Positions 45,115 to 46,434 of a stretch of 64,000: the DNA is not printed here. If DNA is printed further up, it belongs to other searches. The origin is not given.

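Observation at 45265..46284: Radical-SAM enzyme with non-canonical Cx3CxC motif plus C-terminal Cys cluster, sited next to tRNA-Lys in an accessory patch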

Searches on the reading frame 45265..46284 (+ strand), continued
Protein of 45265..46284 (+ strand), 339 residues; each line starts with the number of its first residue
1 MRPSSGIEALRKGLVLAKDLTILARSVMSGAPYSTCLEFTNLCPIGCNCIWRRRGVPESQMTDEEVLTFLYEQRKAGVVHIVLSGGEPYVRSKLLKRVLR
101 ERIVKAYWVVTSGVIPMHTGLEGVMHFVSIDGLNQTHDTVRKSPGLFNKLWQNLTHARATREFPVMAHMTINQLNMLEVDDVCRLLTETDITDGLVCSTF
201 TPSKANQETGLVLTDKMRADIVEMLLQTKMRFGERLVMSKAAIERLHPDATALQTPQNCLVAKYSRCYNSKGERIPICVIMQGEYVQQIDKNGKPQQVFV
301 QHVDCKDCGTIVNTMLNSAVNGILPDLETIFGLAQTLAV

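Call 41: search_protein_families(library=pfam, proteins=[P0015, P0017, P0029, P0036, P0038, P0042, P0009, P0013, P0002, P0003], max_evalue=0.01)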
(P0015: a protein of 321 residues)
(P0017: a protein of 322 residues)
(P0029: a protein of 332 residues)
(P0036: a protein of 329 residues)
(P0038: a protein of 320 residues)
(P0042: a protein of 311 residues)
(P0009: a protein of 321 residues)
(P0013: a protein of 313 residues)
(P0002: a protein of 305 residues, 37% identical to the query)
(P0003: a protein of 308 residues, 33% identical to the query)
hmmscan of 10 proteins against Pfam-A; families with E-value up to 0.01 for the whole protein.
P0015 (321 aa): 1 family
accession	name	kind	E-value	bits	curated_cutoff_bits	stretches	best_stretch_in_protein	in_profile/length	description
PF04055.27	Radical_SAM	-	3e-10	41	29.5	1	32-162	1-151/166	Radical SAM superfamily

P0017 (322 aa): 2 families
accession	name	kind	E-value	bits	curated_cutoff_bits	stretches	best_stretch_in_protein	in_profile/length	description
PF04055.27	Radical_SAM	-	1.2e-10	42.3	29.5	1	33-186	1-164/166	Radical SAM superfamily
PF13353.11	Fer4_12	-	0.003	18.3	22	1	37-89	13-68/137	4Fe-4S single cluster domain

P0029 (332 aa): 2 families
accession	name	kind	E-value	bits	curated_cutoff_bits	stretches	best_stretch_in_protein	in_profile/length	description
PF04055.27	Radical_SAM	-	2.4e-08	34.7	29.5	1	38-189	3-163/166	Radical SAM superfamily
PF13353.11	Fer4_12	-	0.00065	20.4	22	1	41-103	14-75/137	4Fe-4S single cluster domain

P0036 (329 aa): 1 family
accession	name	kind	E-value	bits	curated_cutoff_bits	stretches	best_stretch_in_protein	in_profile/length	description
PF04055.27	Radical_SAM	-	1.1e-12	48.9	29.5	1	56-177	3-138/166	Radical SAM superfamily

P0038 (320 aa): 1 family
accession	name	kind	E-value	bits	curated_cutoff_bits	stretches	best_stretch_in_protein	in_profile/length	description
PF04055.27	Radical_SAM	-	4.3e-13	50.2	29.5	1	34-148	1-135/166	Radical SAM superfamily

P0042 (311 aa): 2 families
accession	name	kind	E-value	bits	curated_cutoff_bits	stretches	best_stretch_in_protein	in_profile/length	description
PF04055.27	Radical_SAM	-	9.9e-15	55.5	29.5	1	32-150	3-135/166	Radical SAM superfamily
PF13353.11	Fer4_12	-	0.0036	18.1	22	1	34-94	13-72/137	4Fe-4S single cluster domain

P0009 (321 aa): 1 family
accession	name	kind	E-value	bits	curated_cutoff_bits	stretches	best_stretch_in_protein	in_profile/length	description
PF04055.27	Radical_SAM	-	1.6e-07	32.1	29.5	1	39-183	2-165/166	Radical SAM superfamily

P0013 (313 aa): 1 family
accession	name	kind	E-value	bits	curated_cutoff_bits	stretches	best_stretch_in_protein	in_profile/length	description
PF04055.27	Radical_SAM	-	0.00059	20.5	29.5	1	33-179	2-164/166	Radical SAM superfamily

P0002 (305 aa): 1 family
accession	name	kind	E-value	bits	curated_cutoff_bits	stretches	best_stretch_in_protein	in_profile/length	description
PF04055.27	Radical_SAM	-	0.002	18.7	29.5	1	33-173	5-164/166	Radical SAM superfamily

P0003 (308 aa): 0 families
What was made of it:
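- On Radical SAM superfamily: The clade relative P0009 (32.1 bits) and the canonical sisters P0015 and P0017 (41-42 bits) pass, while P0002, P0003 and P0013 do not (call 41).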

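Call 46: find_related_loci(query=A2, collection=metagenome_contigs, flank=10000)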
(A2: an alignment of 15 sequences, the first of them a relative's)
Query A2 (339 aa) in metagenome_contigs; peptide patterns used: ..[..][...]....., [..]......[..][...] (x = any residue, [..] = any of these).
112 stretches matched a pattern; 40 encode a relative of the query (tblastn E <= 1e-3); 40 distinct loci.
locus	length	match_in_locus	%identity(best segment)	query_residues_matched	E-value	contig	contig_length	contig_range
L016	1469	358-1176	36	27-321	6e-60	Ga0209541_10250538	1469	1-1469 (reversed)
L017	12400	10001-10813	35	27-318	2e-56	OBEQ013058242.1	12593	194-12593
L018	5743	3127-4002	35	6-321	1e-55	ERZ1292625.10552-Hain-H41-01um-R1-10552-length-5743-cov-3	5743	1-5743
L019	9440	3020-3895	35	6-321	2e-55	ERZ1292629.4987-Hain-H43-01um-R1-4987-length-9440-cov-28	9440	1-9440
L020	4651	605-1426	36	25-320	1e-54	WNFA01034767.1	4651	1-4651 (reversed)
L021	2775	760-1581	36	25-320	8e-55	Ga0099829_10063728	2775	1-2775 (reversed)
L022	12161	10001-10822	36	25-320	1e-54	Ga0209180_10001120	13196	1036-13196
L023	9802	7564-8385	36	25-320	1e-54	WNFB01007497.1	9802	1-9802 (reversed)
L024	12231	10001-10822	36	25-320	1e-54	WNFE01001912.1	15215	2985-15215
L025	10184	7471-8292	35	25-320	3e-54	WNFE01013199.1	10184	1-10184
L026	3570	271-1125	32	24-330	6e-54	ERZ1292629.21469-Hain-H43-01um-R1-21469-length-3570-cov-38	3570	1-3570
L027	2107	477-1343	34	26-329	1e-54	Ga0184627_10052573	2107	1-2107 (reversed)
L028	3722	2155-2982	32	23-318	6e-53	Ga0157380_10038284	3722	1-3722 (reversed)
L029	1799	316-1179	33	1-322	3e-54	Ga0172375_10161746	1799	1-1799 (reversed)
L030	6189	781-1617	35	23-318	5e-53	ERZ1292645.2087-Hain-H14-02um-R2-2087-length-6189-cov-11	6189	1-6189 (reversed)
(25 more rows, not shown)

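Call 47: find_related_loci(query=A2, collection=viral_contigs, flank=10000)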
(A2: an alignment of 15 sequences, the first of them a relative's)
Query A2 (339 aa) in viral_contigs; peptide patterns used: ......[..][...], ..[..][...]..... (x = any residue, [..] = any of these).
1 stretches matched a pattern, but none encodes a relative of the query by tblastn (E <= 1e-3).
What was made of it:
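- There are no viral homologs (call 47).
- Tried and rejected: No relatives in IMG/VR (call 47).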

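Call 53: find_encoding_contigs(protein=P0015, flank=8000, max_places=4)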
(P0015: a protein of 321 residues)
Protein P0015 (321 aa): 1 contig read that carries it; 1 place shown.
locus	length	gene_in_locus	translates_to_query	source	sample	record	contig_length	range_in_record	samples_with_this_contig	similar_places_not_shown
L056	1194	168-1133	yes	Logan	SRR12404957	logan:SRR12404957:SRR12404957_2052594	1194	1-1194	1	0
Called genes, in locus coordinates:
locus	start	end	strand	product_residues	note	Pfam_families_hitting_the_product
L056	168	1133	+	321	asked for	PF04055:Radical_SAM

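Call 54: find_encoding_contigs(protein=P0017, flank=8000, max_places=4)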
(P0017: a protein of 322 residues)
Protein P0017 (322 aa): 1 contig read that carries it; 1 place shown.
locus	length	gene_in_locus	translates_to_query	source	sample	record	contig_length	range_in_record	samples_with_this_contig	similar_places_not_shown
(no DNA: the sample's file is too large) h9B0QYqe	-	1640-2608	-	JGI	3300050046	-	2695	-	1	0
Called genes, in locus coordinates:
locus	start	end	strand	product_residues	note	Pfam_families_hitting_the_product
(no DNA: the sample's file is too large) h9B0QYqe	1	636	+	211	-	?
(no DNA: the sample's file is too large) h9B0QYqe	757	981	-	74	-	-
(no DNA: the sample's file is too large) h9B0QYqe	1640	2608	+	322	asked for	PF04055:Radical_SAM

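Call 57: search_protein_families(library=pfam, alignment_id=A3, max_evalue=0.00001)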
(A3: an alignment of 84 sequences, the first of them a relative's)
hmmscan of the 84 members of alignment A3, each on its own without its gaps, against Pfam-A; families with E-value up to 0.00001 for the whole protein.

A. member 1, L001:3-314:+ (103 aa): 1 family
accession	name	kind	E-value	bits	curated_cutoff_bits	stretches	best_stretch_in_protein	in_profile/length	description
PF03734.19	YkuD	-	4.1e-20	73.3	23.4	1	2-101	16-146/146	L,D-transpeptidase catalytic domain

B. families by the number of members that match (of 84 scanned): 92 families (the first 25 are shown)
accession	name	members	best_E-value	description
PF09334.17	tRNA-synt_1g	4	3.4e-98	tRNA synthetases class I (M)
PF00133.28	tRNA-synt_1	4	1.9e-48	tRNA synthetases class I (I, L, M and V)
PF13603.12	tRNA-synt_1_2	3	2.7e-67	Leucyl-tRNA synthetase, editing domain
PF00158.32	Sigma54_activat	2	2.6e-54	Sigma-54 interaction domain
PF01734.28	Patatin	2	1.5e-21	Patatin-like phospholipase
PF08264.19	Anticodon_1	2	3.6e-21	Anticodon-binding domain of tRNA ligase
PF22740.1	PapZ_C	2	1.2e-20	RapZ C-terminal domain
PF13424.12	TPR_12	2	9.8e-18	Tetratricopeptide repeat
PF14532.12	Sigma54_activ_2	2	2.4e-16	Sigma-54 interaction domain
PF01411.24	tRNA-synt_2c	1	2e-101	tRNA synthetases class II (A)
PF01026.27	TatD_DNase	1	3.7e-76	TatD related DNase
PF00152.25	tRNA-synt_2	1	4.4e-64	tRNA synthetases class II (D, K and N)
PF03328.21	HpcH_HpaI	1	1.8e-55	HpcH/HpaI aldolase/citrate lyase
PF02646.22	RmuC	1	1.8e-54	RmuC family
PF01207.24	Dus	1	3e-53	Dihydrouridine synthase (Dus)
PF00453.23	Ribosomal_L20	1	6.6e-42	Ribosomal protein L20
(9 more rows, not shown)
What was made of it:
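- Neighbours are a housekeeping miscellany (call 57).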

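Call 58: search_protein_families(library=padloc, proteins=[window:45265-46284:+, P0009, P0015], max_evalue=0.01)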
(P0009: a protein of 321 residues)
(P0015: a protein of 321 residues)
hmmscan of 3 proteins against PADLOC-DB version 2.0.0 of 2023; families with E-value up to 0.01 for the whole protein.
window:45265-46284:+ (339 aa): 0 families

P0009 (321 aa): 1 family
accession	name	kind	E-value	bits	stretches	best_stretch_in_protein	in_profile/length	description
PDLC02903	pVip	-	7.6e-05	20.3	1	37-173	3-149/257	Viperins not associated with kinases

P0015 (321 aa): 2 families
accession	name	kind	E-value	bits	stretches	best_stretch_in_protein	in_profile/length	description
PDLC02903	pVip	-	5.5e-09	33.9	1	32-107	4-79/257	Viperins not associated with kinases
PDLC02904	pVip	-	2.1e-05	22.2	1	33-109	8-88/262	Viperins associated with kinases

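Call 59: search_protein_families(library=phrogs, proteins=[window:45265-46284:+], max_evalue=0.01)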
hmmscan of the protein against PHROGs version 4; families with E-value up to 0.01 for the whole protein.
window:45265-46284:+ (339 aa): 1 family
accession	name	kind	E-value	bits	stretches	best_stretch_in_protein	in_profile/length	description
phrog_2076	-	moron, auxiliary metabolic gene and host takeover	0.0042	17.6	1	65-147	75-143/247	QueE-like radical SAM domain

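Call 69: predict_structure(alignment_id=A4)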
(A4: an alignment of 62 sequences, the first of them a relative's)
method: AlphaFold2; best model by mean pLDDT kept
length: 339 residues; sequences in the alignment: 62
mean_pLDDT: 92.7   pTM: 0.90
mean pLDDT of the five models: 92.7, 91.2, 91.0, 91.0, 90.4
residues with pLDDT >= 90: 259; 70-90: 75; 50-70: 3; < 50: 2
segments of 3 or more residues with pLDDT < 50: none
pLDDT, mean of each block of 10 residues (from residue 1): 67 82 85 96 91 89 98 95 97 97 96 95 95 97 97 96 94 98 98 97 89 97 98 97 98 94 95 92 84 91 90 94 87 85
secondary structure, 60 per line:
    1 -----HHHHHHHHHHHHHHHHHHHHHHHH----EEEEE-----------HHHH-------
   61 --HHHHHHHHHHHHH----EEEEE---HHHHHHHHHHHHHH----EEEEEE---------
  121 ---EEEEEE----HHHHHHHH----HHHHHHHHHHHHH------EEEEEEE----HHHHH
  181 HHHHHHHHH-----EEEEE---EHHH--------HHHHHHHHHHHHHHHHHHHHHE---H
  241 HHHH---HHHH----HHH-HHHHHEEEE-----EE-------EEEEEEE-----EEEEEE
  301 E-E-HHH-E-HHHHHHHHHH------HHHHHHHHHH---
elements in order: H6-29 E34-38 H50-53 H63-75 E80-84 H88-101 E106-111 E124-129 H134-141 H146-158 E165-171 H176-189 E195-199 H215-235 H240-244 H248-251 H260-264 E265-268 E283-289 E295-301 H311-320 H327-336
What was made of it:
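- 45265..46284 (+): CDS: 339-aa radical-SAM-fold enzyme, a divergent member of the CX3CXC clade. AF2 model with pLDDT 92.7 and pTM 0.90 (call 69).
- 46108..46164 (+): 19-residue insertion (Q282-V300), unique to the window protein and predicted to form an extra beta-hairpin between C278 and C305. The AF2 model places strands at 283-289 and 295-301 (call 69).
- On Radical SAM superfamily: The AF2 model (pLDDT 92.7, pTM 0.90) has alternating strands and helices (call 69).
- On RiPP radical-SAM maturase: Only residues 1-33 precede strand beta1, and they form one helix (6-29) (call 69).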

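Call 73: fold_search(model_id=the predicted structure, library=pdb)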
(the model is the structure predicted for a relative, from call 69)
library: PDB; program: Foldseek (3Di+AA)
matches with E <= 10: 1378; with E <= 0.001: 82
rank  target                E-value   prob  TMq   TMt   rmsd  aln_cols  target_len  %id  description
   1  6efn                  4.9e-12  1.00  0.58  0.52   4.2       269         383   19  Structure of a RiPP maturase, SkfB (released 2018-10-24)
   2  9dfw_A                9.4e-10  1.00  0.48  0.57   3.5       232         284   18  X-ray crystal structure of an engineered Viperin-like enzyme from T. virens with bound CTP and SAM (released 2025-02-12)
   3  7vob                  3.8e-09  1.00  0.51  0.52   5.3       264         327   18  The crystal structure of a Radical SAM Enzyme BlsE involved in the Biosynthesis of Blasticidin S (released 2022-05-04)
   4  9dfn                  4.8e-09  1.00  0.46  0.54  10.4       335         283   12  X-ray crystal structure of the second viperin-like enzyme from Trichoderma virens with bound CTP and SAM (released 2025-02-19)
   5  9dfw_B                5.4e-09  1.00  0.51  0.58   4.6       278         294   15  X-ray crystal structure of an engineered Viperin-like enzyme from T. virens with bound CTP and SAM (released 2025-02-12)
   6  9dfw_C                1.0e-08  1.00  0.48  0.56   3.8       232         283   17  X-ray crystal structure of an engineered Viperin-like enzyme from T. virens with bound CTP and SAM (released 2025-02-12)
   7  6q2p_B                1.7e-08  1.00  0.51  0.59   4.7       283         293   14  Crystal structure of mouse viperin bound to cytidine triphosphate and S-adenosylhomocysteine (released 2020-01-22)
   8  5why_B                1.7e-08  1.00  0.52  0.43   9.6       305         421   14  Structural Insights into Thioether Bond Formation in the Biosynthesis of Sactipeptides (released 2017-07-26)
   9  9dgw_B                1.9e-08  1.00  0.47  0.56   3.6       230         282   16  X-ray crystal structure of the Viperin-like enzyme from T. virens with bound CTP and SAM (released 2025-02-12)
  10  5vsl_A                2.2e-08  1.00  0.52  0.65   4.5       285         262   15  Crystal structure of viperin with bound [4Fe-4S] cluster and S-adenosylhomocysteine (SAH) (released 2017-06-14)
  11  6q2p_A                2.3e-08  1.00  0.51  0.59   4.7       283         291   14  Crystal structure of mouse viperin bound to cytidine triphosphate and S-adenosylhomocysteine (released 2020-01-22)
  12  6q2q_B                2.4e-08  1.00  0.50  0.57   4.9       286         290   14  Crystal structure of mouse viperin bound to uridine triphosphate and S-adenosylhomocysteine (released 2020-01-22)
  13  9dgw_C                3.3e-08  1.00  0.47  0.57   3.4       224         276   17  X-ray crystal structure of the Viperin-like enzyme from T. virens with bound CTP and SAM (released 2025-02-12)
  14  9dgw_A                3.3e-08  1.00  0.53  0.63   3.7       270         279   16  X-ray crystal structure of the Viperin-like enzyme from T. virens with bound CTP and SAM (released 2025-02-12)
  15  7n7h                  4.0e-08  1.00  0.47  0.54   7.0       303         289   14  X-ray crystal structure of Viperin-like enzyme from Nematostella vectensis (released 2021-07-07)
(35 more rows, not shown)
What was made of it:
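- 45265..46284 (+): Fold matches in call 73.
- On Radical SAM superfamily: Foldseek finds 82 PDB radical-SAM matches at E<=1e-3; the best is SkfB at 4.9e-12 (call 73).
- The top PDB fold hits are SkfB (TM 0.58), viperins, BlsE, CteB and SuiB (calls 69, 73).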

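Call 74: find_encoding_contigs(protein=P0029, flank=6000, max_places=3)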
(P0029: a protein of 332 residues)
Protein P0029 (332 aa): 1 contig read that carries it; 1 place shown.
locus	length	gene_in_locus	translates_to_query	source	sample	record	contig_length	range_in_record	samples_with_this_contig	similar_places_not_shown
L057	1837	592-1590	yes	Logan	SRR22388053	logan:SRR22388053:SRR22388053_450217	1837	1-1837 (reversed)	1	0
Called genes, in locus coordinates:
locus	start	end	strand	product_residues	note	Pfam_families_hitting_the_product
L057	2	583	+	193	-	?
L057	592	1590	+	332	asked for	PF04055:Radical_SAM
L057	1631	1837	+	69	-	?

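Call 75: find_encoding_contigs(protein=P0042, flank=6000, max_places=3)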
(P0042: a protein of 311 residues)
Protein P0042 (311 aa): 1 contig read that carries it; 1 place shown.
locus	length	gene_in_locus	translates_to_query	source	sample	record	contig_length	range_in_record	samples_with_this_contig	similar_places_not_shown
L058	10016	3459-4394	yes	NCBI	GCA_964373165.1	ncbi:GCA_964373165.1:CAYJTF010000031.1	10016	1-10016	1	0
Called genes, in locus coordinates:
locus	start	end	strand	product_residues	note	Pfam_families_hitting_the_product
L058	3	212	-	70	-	?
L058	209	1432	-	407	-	PF00266:Aminotran_5, PF01041:DegT_DnrJ_EryC1, PF01212:Beta_elim_lyase (weak), PF01053:Cys_Met_Meta_PP (weak)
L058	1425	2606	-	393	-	PF19295:SufBD_N, PF01458:SUFBD_core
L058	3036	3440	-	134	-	-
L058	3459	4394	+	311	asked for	PF04055:Radical_SAM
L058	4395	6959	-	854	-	PF19295:SufBD_N, PF14890:Intein_splicing, PF14528:LAGLIDADG_3, PF01458:SUFBD_core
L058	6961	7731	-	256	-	PF02463:SMC_N, PF00005:ABC_tran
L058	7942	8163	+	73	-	-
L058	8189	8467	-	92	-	PF01503:PRA-PH (weak), PF03819:MazG (weak), PF12643:MazG-like (weak)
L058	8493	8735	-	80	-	-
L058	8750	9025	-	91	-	-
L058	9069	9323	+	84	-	-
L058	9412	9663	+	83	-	-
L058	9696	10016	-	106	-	?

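Call 76: find_encoding_contigs(protein=P0036, flank=6000, max_places=3)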
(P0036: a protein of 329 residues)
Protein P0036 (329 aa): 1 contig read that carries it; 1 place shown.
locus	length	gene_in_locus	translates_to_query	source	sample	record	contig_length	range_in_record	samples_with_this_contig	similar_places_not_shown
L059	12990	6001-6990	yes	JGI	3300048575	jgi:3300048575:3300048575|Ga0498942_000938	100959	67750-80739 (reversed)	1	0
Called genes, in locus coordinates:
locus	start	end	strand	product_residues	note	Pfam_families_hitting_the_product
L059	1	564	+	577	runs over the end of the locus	-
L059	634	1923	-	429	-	PF06245:DUF1015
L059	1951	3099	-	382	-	PF02771:Acyl-CoA_dh_N, PF02770:Acyl-CoA_dh_M, PF00441:Acyl-CoA_dh_1, PF08028:Acyl-CoA_dh_2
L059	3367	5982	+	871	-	-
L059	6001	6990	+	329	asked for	PF04055:Radical_SAM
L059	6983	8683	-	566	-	-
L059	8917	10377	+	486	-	-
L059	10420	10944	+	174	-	PF02870:Methyltransf_1N (weak), PF01035:DNA_binding_1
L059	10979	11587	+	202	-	-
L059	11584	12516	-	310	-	PF02729:OTCace_N, PF00185:OTCace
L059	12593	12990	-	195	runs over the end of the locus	-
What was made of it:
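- Tried and rejected: One lies in a SUF operon and one follows an 871-aa unknown protein (calls 53, 54, 74-76).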
